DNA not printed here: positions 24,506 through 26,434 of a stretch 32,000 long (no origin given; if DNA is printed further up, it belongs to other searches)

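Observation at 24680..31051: Operon of four GT-C-like membrane proteins (three DUF2079 paralogs plus an ArnT/PMT-like enzyme) next to the SLH-porin array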

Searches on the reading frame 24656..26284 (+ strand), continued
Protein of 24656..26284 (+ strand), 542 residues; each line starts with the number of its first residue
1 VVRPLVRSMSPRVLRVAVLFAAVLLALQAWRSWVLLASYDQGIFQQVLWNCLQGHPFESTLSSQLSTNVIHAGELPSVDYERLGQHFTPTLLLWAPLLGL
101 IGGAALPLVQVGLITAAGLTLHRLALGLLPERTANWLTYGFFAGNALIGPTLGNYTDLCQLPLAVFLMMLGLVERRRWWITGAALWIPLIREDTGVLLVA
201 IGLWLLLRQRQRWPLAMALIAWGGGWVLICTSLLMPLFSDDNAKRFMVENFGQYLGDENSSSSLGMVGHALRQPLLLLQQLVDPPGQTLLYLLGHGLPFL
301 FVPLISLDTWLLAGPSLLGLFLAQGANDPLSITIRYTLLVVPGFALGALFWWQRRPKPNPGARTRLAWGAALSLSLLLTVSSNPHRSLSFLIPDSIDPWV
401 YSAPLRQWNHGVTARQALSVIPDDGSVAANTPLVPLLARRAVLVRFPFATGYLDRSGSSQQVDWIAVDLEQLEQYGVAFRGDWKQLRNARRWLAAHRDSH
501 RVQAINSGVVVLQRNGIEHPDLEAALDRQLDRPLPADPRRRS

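Call 45: fold_search(model_id=the predicted structure, library=pdb)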
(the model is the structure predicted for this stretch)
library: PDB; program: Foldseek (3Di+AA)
matches with E <= 10: 132; with E <= 0.001: 7
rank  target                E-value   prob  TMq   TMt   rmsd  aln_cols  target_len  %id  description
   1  5f15                  2.4e-04  1.00  0.47  0.46  10.1       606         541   13  Crystal Structure of ArnT from Cupriavidus metallidurans bound to Undecaprenyl phosphate (released 2016-02-17)
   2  6ftg_5                2.8e-04  1.00  0.45  0.39  13.4       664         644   10  Subtomogram average of OST-containing ribosome-translocon complexes from canine rough microsomal membranes (released 2018-03-21)
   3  5ezm                  4.7e-04  1.00  0.46  0.46  11.2       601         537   14  Crystal Structure of ArnT from Cupriavidus metallidurans in the apo state (released 2016-02-17)
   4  9s6t_A                5.1e-04  1.00  0.43  0.46  10.1       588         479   12  Ternary cryo-EM structure of chicken ALG12 with Dol25-PP-GlcNAc2Man7, Dol25-P-Man, and Fab (released 2026-03-18)
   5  7oci_F                9.5e-04  1.00  0.44  0.38  14.2       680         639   11  Cryo-EM structure of yeast Ost6p containing oligosaccharyltransferase complex (released 2022-02-16)
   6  9s6s_A                9.9e-04  1.00  0.40  0.39  11.4       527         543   11  Ternary cryo-EM structure of human ALG9 with Dol25-PP-GlcNAc2Man6, Dol25-P-Man and Fab (released 2026-03-18)
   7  8b6l_I                9.9e-04  1.00  0.38  0.31  14.2       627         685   10  Subtomogram average of the human Sec61-TRAP-OSTA-translocon (released 2022-12-07)
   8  3waj                  1.1e-03  1.00  0.39  0.29  14.2       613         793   10  Crystal structure of the Archaeoglobus fulgidus oligosaccharyltransferase (O29867_ARCFU) complex with Zn and sulfate (released 2013-10-30)
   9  6gxc_A                1.4e-03  1.00  0.37  0.30  13.4       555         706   12  Bacterial oligosaccharyltransferase PglB in complex with an inhibitory peptide and a reactive lipid-linked oligosaccha (released 2018-11-14)
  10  6c26_A                1.5e-03  1.00  0.34  0.30  15.3       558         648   11  The Cryo-EM structure of a eukaryotic oligosaccharyl transferase complex (released 2018-01-31)
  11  5ogl_A                1.8e-03  1.00  0.37  0.30  13.2       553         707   12  Structure of bacterial oligosaccharyltransferase PglB in complex with an acceptor peptide and an lipid-linked oligosac (released 2017-10-25)
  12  6s7t_A                2.0e-03  1.00  0.38  0.31  14.1       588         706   10  Cryo-EM structure of human oligosaccharyltransferase complex OST-B (released 2019-12-18)
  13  5gmy_A                3.3e-03  1.00  0.39  0.27  13.5       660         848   10  Crystal structure of the Archaeoglobus fulgidus oligosaccharyltransferase (O29867_ARCFU) tethered with an acceptor pep (released 2017-02-01)
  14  6s7o_A                3.4e-03  1.00  0.36  0.31  14.9       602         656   10  Cryo-EM structure of human oligosaccharyltransferase complex OST-A (released 2019-12-18)
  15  8pn9_A                4.4e-03  1.00  0.37  0.31  13.9       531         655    9  Structure of human oligosaccharyltransferase OST-A complex bound to NGI-1 (released 2024-05-08)
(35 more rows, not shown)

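Call 49: find_encoding_contigs(protein=P0462, flank=8000, max_places=4)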
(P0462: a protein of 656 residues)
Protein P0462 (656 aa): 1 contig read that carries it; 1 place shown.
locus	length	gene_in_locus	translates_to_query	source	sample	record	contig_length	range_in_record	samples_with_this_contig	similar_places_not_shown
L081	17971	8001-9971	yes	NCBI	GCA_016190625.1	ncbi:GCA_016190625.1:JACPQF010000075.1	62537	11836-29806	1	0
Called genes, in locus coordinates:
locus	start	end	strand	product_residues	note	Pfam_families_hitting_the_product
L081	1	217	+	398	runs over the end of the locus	PF01075:Glyco_transf_9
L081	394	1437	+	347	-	PF01075:Glyco_transf_9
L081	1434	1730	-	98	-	PF15781:ParE-like_toxin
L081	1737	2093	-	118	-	-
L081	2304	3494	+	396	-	PF02515:CoA_transf_3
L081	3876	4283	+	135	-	-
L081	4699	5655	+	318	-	PF00551:Formyl_trans_N, PF02911:Formyl_trans_C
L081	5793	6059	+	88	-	-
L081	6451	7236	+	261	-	PF00535:Glycos_transf_2, PF13641:Glyco_tranf_2_3 (weak)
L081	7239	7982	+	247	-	PF01209:Ubie_methyltran (weak), PF13489:Methyltransf_23, PF13847:Methyltransf_31, PF08241:Methyltransf_11, PF08242:Methyltransf_12, PF13649:Methyltransf_25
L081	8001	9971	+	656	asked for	PF09852:DUF2079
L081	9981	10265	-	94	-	PF03992:ABM (weak)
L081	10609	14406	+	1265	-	PF10131:PTPS_related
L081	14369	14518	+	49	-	-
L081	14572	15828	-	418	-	PF02463:SMC_N, PF13476:AAA_23 (weak)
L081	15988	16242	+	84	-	PF01850:PIN (weak)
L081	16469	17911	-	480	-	PF00083:Sugar_tr, PF07690:MFS_1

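Call 52: find_encoding_contigs(protein=P0480, flank=8000, max_places=3)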
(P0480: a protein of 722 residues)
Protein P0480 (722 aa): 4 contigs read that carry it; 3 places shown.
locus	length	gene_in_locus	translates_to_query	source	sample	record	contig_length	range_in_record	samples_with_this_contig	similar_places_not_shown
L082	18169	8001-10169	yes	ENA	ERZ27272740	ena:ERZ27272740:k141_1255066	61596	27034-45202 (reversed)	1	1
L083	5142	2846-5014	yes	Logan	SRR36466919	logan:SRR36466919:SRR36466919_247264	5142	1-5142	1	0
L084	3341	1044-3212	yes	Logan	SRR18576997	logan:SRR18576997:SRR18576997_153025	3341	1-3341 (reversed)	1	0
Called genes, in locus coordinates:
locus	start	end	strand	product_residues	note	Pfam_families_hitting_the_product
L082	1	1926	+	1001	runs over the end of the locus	PF12838:Fer4_7 (faint), PF13183:Fer4_8 (faint), PF13247:Fer4_11 (faint)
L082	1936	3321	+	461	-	PF03916:NrfD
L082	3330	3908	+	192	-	PF11821:ActD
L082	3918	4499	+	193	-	PF00034:Cytochrom_C (weak), PF13442:Cytochrome_CBB3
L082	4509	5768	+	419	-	-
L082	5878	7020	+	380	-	PF02771:Acyl-CoA_dh_N, PF02770:Acyl-CoA_dh_M, PF00441:Acyl-CoA_dh_1, PF08028:Acyl-CoA_dh_2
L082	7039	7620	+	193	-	-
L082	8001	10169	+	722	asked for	PF09852:DUF2079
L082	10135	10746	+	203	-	-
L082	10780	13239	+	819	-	PF13231:PMT_2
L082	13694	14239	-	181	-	PF03551:PadR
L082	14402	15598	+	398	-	PF06609:TRI12 (weak), PF07690:MFS_1, PF12832:MFS_1_like, PF13347:MFS_2 (faint), PF00083:Sugar_tr, PF07690:MFS_1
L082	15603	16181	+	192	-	PF28474:DUF8412, PF13376:OmdA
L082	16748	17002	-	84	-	PF02604:PhdYeFM_antitox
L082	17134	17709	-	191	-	-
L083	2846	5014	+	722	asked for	PF09852:DUF2079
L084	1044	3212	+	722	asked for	PF09852:DUF2079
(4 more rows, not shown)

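Call 53: find_encoding_contigs(protein=P0478, flank=8000, max_places=3)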
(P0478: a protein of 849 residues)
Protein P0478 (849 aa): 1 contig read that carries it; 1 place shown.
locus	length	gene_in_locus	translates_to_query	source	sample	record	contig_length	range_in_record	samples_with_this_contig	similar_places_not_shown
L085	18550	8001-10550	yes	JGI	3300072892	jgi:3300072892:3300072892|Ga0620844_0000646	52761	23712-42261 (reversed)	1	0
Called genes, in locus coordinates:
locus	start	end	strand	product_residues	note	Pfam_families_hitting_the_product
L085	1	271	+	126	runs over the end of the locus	PF04389:Peptidase_M28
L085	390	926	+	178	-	PF00583:Acetyltransf_1, PF13673:Acetyltransf_10, PF13508:Acetyltransf_7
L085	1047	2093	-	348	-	PF11376:DUF3179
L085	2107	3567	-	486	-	PF13205:Big_5, PF00930:DPPIV_N (faint), PF07676:PD40 (faint), PF26549:Tricorn_N (faint), PF26550:Tricorn_2nd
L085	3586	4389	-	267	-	PF01790:LGT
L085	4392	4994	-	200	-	PF00578:AhpC-TSA, PF08534:Redoxin, PF00085:Thioredoxin, PF13098:Thioredoxin_2, PF13905:Thioredoxin_8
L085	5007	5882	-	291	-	-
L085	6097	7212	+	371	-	PF01522:Polysacc_deac_1, PF03065:Glyco_hydro_57 (weak)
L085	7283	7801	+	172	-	-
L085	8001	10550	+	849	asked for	PF09852:DUF2079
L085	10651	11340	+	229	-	PF01209:Ubie_methyltran, PF13489:Methyltransf_23, PF02353:CMAS (weak), PF05175:MTS, PF08241:Methyltransf_11, PF08242:Methyltransf_12, PF13649:Methyltransf_25, PF13847:Methyltransf_31, +1 more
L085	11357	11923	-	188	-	PF13473:Cupredoxin_1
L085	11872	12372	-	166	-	PF13386:DsbD_2 (faint)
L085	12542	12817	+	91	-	-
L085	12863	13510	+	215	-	PF01609:DDE_Tnp_1, PF13359:DDE_Tnp_4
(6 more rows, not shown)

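Call 63: find_encoding_contigs(protein=P0397, flank=6000, max_places=2)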
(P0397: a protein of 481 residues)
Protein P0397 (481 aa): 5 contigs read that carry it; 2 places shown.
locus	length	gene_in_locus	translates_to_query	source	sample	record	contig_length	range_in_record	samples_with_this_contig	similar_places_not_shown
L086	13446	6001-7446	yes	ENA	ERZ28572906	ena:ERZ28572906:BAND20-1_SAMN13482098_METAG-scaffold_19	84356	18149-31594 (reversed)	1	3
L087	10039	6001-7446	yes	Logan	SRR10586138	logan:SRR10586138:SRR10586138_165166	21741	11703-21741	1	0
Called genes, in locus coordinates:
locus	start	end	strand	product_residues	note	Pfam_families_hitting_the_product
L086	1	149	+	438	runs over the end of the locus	PF00091:Tubulin, PF12327:FtsZ_C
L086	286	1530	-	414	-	PF03453:MoeA_N, PF00994:MoCF_biosynth, PF03454:MoeA_C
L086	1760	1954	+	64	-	PF00471:Ribosomal_L33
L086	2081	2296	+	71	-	PF01084:Ribosomal_S18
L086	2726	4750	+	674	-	PF23163:CSD_RNase_II, PF25255:WHD_RNase_II, PF23161:HTH_RNase_II, PF00773:RNB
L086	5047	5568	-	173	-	PF16697:Yop-YscD_cpl, PF00498:FHA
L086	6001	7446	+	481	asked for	PF09852:DUF2079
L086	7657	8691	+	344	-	PF02504:FA_synthesis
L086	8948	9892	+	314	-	PF00108:Thiolase_N (faint), PF08545:ACP_syn_III, PF08541:ACP_syn_III_C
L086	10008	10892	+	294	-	PF00698:Acyl_transf_1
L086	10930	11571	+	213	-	PF01553:Acyltransferase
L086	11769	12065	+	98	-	PF10052:DUF2288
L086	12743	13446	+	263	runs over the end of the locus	PF01479:S4, PF00849:PseudoU_synth_2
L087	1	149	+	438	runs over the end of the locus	PF00091:Tubulin, PF12327:FtsZ_C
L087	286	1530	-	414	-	PF03453:MoeA_N, PF00994:MoCF_biosynth, PF03454:MoeA_C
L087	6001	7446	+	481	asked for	PF09852:DUF2079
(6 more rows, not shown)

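Call 64: find_encoding_contigs(protein=P0420, flank=6000, max_places=2)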
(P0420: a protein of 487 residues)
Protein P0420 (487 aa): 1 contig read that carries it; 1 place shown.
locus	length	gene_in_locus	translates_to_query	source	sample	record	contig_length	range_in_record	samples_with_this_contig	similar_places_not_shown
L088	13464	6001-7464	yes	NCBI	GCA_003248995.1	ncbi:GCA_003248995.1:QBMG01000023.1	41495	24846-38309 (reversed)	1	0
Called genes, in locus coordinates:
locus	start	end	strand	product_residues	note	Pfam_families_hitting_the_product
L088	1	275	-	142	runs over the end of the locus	PF01641:SelR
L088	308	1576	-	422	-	-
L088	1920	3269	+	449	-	PF00289:Biotin_carb_N, PF02222:ATP-grasp, PF02786:CPSase_L_D2, PF07478:Dala_Dala_lig_C, PF02785:Biotin_carb_C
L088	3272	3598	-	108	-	PF02325:CCB3_YggT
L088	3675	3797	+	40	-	PF06596:PsbX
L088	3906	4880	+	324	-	PF07444:Ycf66_N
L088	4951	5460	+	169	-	-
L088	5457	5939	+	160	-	-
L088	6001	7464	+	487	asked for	PF09852:DUF2079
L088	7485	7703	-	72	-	PF00504:Chloroa_b-bind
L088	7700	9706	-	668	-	PF00664:ABC_membrane, PF05992:SbmA_BacA, PF06472:ABC_membrane_2, PF00005:ABC_tran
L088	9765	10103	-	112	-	PF11969:DcpS_C, PF01230:HIT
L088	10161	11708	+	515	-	PF13541:ChlI, PF00158:Sigma54_activat (weak), PF00493:MCM (weak), PF01078:Mg_chelatase, PF07728:AAA_5, PF13335:Mg_chelatase_C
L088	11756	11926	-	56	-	PF01165:Ribosomal_S21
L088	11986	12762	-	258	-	PF12565:DUF3747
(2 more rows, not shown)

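Call 65: find_encoding_contigs(protein=P0450, flank=6000, max_places=2)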
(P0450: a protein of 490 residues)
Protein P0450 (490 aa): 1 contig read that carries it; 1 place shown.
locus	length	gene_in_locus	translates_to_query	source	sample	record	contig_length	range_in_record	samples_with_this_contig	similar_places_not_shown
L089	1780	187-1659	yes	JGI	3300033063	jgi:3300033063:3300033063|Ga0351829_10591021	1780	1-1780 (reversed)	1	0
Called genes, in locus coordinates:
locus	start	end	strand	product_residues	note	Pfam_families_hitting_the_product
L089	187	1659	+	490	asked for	PF09852:DUF2079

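Call 66: find_encoding_contigs(protein=P0497, flank=6000, max_places=2)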
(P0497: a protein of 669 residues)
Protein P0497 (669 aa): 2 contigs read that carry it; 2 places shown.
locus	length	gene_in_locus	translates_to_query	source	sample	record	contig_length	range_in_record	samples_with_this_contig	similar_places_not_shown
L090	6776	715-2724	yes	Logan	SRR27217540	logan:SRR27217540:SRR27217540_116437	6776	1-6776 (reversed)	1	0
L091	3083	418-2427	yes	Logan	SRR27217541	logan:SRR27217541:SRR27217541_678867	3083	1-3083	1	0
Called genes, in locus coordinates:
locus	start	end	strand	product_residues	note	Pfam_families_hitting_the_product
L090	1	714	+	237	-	?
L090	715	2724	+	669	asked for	PF09852:DUF2079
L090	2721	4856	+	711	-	-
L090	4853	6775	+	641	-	?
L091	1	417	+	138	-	?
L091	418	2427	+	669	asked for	PF09852:DUF2079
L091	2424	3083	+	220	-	?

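Call 85: search_solved_structures(query=A4, max_evalue=1, show_alignments=2)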
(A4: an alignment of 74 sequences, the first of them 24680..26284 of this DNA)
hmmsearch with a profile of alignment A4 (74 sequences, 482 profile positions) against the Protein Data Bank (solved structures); distinct sequences matched with E-value up to 1: 0.
